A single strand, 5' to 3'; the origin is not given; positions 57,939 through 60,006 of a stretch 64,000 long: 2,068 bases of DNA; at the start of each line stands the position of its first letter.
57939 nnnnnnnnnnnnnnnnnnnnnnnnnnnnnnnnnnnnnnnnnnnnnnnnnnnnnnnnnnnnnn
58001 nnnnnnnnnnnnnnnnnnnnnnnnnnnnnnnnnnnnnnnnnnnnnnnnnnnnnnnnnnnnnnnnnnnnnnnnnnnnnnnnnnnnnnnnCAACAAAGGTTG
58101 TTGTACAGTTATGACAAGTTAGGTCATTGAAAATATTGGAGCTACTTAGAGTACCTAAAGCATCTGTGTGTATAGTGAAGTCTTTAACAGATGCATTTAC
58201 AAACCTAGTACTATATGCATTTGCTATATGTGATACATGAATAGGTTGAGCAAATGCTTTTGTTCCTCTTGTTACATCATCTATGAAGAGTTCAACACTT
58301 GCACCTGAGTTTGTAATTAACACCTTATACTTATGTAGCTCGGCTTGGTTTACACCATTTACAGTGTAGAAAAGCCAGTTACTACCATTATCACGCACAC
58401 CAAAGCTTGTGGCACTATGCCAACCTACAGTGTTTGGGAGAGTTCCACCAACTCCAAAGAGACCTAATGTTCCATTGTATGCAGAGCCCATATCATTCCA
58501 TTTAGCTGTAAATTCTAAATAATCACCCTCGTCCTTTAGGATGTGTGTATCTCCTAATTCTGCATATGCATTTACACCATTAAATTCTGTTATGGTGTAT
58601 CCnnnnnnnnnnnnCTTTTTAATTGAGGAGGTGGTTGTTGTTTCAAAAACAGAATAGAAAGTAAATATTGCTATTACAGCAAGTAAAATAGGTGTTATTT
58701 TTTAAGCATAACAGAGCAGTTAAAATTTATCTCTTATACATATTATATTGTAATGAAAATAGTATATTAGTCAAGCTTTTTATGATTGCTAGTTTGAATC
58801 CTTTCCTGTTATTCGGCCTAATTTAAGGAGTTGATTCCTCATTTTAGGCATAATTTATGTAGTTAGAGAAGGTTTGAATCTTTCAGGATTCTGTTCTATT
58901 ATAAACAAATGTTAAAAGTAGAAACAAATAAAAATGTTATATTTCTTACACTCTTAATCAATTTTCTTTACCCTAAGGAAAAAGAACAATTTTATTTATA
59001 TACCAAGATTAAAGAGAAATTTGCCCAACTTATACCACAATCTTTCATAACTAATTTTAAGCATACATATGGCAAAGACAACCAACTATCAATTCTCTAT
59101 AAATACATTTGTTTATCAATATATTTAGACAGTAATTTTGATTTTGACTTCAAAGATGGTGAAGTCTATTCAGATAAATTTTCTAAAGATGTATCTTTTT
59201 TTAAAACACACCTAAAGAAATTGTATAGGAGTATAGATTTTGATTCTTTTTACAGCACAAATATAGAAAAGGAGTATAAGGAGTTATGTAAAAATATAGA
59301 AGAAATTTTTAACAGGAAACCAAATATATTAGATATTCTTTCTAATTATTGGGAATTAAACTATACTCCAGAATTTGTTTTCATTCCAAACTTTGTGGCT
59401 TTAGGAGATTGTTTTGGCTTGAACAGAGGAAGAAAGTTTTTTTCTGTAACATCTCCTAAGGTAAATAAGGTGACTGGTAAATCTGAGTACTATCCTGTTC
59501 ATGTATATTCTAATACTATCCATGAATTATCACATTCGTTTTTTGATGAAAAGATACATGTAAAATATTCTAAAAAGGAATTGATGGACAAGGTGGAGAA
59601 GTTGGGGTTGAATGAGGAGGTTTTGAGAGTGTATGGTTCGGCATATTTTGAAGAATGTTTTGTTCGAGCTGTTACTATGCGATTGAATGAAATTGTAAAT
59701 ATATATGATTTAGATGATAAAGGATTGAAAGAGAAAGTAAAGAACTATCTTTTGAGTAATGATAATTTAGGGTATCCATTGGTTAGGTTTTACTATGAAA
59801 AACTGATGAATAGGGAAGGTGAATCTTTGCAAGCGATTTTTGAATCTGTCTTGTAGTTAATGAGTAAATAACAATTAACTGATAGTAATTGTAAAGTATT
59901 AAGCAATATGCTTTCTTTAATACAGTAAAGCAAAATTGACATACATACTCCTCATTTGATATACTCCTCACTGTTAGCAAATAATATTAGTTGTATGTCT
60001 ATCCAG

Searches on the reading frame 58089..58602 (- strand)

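Call 67: predict_structure(alignment_id=A1)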
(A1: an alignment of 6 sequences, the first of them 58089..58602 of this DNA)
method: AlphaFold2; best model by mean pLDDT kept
length: 171 residues; sequences in the alignment: 6
mean_pLDDT: 32.9   pTM: 0.32
mean pLDDT of the five models: 32.9, 29.5, 27.9, 27.8, 25.6
residues with pLDDT >= 90: 0; 70-90: 0; 50-70: 12; < 50: 159
segments of 3 or more residues with pLDDT < 50: 1-61, 65-76, 86-92, 94-171
pLDDT, mean of each block of 10 residues (from residue 1): 21 22 25 27 40 38 48 46 51 45 35 29 30 26 26 27 25 22
secondary structure, 60 per line:
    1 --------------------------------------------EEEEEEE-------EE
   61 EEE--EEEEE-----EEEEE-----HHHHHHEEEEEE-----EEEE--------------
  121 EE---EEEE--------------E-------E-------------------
elements in order: E45-51 E59-63 E66-70 E76-80 H86-91 E92-97 E103-106 E126-129

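Call 70: search_solved_structures(query=A2, max_evalue=1)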
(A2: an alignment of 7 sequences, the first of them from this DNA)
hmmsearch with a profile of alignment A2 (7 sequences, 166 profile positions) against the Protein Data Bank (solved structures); distinct sequences matched with E-value up to 1: 4.
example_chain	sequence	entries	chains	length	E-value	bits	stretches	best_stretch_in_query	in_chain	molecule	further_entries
9jnb_A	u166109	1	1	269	0.46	13.5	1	36-103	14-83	beta-lactamase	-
9il7_A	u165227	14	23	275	0.48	13.5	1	36-103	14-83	beta-lactamase | Beta-lactamase SME-1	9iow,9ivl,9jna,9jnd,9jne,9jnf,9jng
9il8_A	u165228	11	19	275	0.49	13.5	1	36-103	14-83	beta-lactamase | Beta-lactamase SME-1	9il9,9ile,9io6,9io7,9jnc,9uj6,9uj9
1dy6_A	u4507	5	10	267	0.49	13.5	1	36-103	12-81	CARBAPENEM-HYDROLYSING BETA-LACTAMASE SME-1 | Beta-lactamase SME-1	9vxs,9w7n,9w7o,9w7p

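Call 71: search_protein_families(library=pfam, alignment_id=A2, max_evalue=0.1)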
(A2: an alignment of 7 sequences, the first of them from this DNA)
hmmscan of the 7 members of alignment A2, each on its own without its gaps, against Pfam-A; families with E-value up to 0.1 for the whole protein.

A. member 1, seq(168 aa): 0 families

B. families by the number of members that match (of 7 scanned): 2 families
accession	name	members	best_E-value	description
PF13385.13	Laminin_G_3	2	0.00017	Concanavalin A-like lectin/glucanases superfamily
PF16355.11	DUF4982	1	0.064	Domain of unknown function (DUF4982)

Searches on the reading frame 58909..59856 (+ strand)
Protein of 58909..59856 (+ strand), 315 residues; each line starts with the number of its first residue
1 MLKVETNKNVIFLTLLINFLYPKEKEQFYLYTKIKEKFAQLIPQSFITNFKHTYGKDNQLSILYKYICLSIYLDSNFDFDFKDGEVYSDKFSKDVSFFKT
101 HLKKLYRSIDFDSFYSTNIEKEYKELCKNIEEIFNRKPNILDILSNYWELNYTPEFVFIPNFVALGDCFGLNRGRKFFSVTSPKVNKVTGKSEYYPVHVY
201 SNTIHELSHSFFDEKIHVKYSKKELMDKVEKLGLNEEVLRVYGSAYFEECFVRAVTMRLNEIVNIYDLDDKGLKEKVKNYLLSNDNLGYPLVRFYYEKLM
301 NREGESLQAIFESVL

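Call 14: find_encoding_contigs(protein=window:58909-59856:+, flank=4000, max_places=10)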
Protein window:58909-59856:+ (315 aa): 22 contigs read that carry it; 10 places shown.
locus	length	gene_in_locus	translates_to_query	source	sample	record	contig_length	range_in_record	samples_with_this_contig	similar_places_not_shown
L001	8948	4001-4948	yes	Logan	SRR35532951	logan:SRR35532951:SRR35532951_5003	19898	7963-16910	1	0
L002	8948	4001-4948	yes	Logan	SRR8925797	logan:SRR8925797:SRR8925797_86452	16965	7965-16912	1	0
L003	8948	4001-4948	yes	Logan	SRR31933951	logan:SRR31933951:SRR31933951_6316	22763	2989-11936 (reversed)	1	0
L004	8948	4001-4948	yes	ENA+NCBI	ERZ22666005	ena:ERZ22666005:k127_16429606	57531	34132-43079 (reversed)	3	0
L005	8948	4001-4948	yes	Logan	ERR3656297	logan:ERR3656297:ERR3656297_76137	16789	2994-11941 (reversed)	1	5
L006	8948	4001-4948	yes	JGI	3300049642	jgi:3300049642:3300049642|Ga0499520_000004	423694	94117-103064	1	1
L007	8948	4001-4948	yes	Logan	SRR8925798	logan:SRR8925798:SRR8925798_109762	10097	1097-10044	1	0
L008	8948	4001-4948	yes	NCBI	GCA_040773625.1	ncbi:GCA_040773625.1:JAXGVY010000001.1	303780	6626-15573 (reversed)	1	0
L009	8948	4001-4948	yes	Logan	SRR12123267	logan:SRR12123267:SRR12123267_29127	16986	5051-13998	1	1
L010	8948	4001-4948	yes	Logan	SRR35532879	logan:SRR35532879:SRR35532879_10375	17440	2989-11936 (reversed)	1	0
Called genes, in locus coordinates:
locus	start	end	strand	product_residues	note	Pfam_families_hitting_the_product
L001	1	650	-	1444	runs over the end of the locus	PF03382:DUF285, PF13620:CarboxypepD_reg, PF13715:CarbopepD_reg_2 (faint)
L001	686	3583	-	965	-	PF16403:Bact_surface_Ig-like, PF00028:Cadherin, PF13620:CarboxypepD_reg, PF13715:CarbopepD_reg_2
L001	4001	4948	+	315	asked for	-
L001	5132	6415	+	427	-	PF00575:S1, PF23459:S1_RRP5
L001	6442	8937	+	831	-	PF02861:Clp_N, PF13191:AAA_16 (weak), PF00004:AAA, PF17871:AAA_lid_9, PF00004:AAA, PF07724:AAA_2, PF07728:AAA_5, PF10431:ClpB_D2-small, +10 more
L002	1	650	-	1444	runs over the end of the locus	PF03382:DUF285, PF13620:CarboxypepD_reg, PF13715:CarbopepD_reg_2 (faint)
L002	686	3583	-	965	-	PF16403:Bact_surface_Ig-like, PF00028:Cadherin, PF13620:CarboxypepD_reg, PF13715:CarbopepD_reg_2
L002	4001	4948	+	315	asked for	-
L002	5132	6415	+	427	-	PF00575:S1, PF23459:S1_RRP5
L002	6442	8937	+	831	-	PF02861:Clp_N, PF13191:AAA_16 (weak), PF00004:AAA, PF17871:AAA_lid_9, PF00004:AAA, PF07724:AAA_2, PF07728:AAA_5, PF10431:ClpB_D2-small, +11 more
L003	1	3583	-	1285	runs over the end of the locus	PF16403:Bact_surface_Ig-like, PF19078:Big_12 (faint), PF00028:Cadherin, PF13620:CarboxypepD_reg, PF13715:CarbopepD_reg_2 (weak)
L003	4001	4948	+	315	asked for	-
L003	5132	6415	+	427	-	PF00575:S1, PF23459:S1_RRP5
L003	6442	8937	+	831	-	PF02861:Clp_N, PF13191:AAA_16 (weak), PF00004:AAA, PF17871:AAA_lid_9, PF00004:AAA, PF07724:AAA_2, PF07728:AAA_5, PF10431:ClpB_D2-small, +9 more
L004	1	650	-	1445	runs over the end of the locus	PF03382:DUF285, PF13620:CarboxypepD_reg, PF13715:CarbopepD_reg_2 (weak)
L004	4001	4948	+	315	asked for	-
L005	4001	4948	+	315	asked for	-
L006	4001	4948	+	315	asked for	-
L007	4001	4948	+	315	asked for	-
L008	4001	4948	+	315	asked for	-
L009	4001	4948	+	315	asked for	-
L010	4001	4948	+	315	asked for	-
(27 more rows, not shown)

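Call 61: search_protein_families(library=pfam, proteins=[window:58909-59856:+], max_evalue=0.01)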
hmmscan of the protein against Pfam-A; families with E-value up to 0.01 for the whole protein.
window:58909-59856:+ (315 aa): 0 families
